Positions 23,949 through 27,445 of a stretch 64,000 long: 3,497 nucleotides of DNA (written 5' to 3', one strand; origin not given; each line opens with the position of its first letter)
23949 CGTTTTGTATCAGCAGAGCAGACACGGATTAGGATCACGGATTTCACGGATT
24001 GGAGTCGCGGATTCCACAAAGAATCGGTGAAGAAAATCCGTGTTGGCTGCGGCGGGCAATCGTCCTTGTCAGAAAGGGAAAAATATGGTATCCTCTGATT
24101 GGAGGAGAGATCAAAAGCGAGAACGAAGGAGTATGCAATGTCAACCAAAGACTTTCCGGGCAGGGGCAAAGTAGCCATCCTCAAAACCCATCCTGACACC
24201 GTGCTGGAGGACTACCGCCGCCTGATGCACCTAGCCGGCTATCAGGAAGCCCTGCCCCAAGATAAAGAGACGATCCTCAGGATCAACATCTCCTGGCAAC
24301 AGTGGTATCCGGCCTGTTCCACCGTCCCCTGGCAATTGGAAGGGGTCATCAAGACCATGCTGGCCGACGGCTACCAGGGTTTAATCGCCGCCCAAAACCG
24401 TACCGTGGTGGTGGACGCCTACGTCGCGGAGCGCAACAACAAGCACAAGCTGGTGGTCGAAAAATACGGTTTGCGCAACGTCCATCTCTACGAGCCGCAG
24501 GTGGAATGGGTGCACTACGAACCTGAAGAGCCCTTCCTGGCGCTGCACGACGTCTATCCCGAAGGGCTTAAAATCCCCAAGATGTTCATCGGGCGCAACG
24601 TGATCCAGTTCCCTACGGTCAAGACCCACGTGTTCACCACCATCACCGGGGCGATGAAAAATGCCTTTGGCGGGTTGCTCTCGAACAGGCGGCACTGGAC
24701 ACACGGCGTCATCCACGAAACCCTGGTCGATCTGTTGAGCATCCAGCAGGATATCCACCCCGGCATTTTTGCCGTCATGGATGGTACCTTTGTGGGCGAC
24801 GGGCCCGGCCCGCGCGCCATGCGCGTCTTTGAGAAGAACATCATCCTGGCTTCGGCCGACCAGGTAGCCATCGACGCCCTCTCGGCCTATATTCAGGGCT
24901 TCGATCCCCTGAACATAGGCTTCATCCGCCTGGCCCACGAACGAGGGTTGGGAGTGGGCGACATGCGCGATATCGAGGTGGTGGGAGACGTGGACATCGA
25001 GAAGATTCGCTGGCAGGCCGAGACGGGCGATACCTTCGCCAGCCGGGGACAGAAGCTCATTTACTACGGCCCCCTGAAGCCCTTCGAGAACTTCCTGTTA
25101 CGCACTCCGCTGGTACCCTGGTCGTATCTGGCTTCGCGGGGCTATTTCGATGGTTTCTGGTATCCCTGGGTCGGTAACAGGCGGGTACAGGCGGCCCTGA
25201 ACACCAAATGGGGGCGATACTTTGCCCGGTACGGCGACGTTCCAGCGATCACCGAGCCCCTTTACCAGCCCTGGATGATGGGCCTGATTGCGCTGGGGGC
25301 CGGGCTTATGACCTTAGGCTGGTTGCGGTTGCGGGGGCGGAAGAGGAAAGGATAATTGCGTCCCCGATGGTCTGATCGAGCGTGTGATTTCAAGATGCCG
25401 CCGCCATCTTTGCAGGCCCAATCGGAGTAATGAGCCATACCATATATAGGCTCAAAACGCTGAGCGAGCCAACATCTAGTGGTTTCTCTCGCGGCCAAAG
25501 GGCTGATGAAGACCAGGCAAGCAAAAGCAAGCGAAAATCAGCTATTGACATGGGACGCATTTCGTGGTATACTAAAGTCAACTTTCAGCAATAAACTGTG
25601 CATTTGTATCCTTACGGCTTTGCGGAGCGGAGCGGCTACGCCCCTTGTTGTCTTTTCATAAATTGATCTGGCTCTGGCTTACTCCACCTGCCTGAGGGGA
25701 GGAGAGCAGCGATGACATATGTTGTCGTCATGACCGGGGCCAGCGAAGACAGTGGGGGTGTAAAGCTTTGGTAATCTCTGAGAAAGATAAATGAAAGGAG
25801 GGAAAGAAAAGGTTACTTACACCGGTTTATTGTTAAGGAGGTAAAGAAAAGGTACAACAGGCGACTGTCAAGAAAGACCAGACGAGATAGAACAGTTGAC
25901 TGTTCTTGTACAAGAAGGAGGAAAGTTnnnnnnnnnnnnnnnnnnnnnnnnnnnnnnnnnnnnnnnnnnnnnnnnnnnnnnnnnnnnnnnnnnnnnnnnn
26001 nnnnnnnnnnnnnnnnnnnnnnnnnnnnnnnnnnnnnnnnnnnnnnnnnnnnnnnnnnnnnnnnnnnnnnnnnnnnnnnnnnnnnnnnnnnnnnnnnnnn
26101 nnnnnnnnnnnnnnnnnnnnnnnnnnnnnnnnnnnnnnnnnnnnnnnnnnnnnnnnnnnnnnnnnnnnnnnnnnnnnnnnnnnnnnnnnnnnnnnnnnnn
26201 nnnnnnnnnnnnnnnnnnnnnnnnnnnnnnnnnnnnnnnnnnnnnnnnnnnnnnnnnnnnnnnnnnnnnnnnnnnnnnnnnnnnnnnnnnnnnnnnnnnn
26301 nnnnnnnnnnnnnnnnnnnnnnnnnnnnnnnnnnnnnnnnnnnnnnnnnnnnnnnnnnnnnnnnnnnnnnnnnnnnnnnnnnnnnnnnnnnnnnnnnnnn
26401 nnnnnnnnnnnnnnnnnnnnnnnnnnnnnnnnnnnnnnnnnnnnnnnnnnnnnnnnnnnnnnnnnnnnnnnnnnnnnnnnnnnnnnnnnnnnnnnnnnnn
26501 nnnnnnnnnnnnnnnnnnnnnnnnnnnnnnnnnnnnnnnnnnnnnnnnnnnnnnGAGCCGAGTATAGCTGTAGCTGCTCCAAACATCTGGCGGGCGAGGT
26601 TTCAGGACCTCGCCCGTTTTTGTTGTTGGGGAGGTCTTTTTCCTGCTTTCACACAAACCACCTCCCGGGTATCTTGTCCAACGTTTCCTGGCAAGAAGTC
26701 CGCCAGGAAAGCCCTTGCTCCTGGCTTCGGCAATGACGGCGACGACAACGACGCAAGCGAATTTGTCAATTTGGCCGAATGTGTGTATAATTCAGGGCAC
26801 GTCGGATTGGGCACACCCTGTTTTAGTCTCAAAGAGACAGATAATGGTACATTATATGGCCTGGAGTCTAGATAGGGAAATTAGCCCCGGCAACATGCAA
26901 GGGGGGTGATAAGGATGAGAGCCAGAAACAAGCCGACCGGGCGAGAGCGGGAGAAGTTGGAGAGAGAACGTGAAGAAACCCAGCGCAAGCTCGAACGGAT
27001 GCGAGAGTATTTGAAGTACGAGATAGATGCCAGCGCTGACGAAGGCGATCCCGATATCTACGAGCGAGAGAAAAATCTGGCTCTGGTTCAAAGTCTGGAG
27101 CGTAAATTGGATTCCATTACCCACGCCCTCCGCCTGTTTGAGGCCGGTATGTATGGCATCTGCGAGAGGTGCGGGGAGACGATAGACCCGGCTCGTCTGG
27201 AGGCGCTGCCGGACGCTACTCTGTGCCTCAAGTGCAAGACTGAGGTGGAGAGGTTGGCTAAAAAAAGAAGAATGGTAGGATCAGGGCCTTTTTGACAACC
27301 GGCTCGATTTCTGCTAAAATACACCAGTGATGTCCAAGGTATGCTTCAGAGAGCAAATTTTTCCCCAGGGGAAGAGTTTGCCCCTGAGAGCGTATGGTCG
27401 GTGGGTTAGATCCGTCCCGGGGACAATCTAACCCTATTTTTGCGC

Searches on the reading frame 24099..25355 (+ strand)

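Call 29: search_protein_families(library=pfam, proteins=[window:24099-25355:+], max_evalue=0.001)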
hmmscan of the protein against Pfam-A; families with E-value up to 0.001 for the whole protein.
window:24099-25355:+ (418 aa): 1 family
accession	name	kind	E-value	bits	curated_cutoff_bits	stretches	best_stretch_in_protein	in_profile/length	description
PF04015.17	DUF362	-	2.8e-20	73.6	24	1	60-262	3-198/200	Domain of unknown function (DUF362)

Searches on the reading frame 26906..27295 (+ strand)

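Call 29: search_protein_families(library=pfam, proteins=[window:26906-27295:+], max_evalue=0.001)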
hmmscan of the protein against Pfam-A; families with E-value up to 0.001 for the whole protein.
window:26906-27295:+ (129 aa): 1 family
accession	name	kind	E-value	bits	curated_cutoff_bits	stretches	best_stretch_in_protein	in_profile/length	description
PF01258.23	zf-dskA_traR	-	2.1e-14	53.7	24.9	1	81-116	1-36/36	Prokaryotic dksA/traR C4-type zinc finger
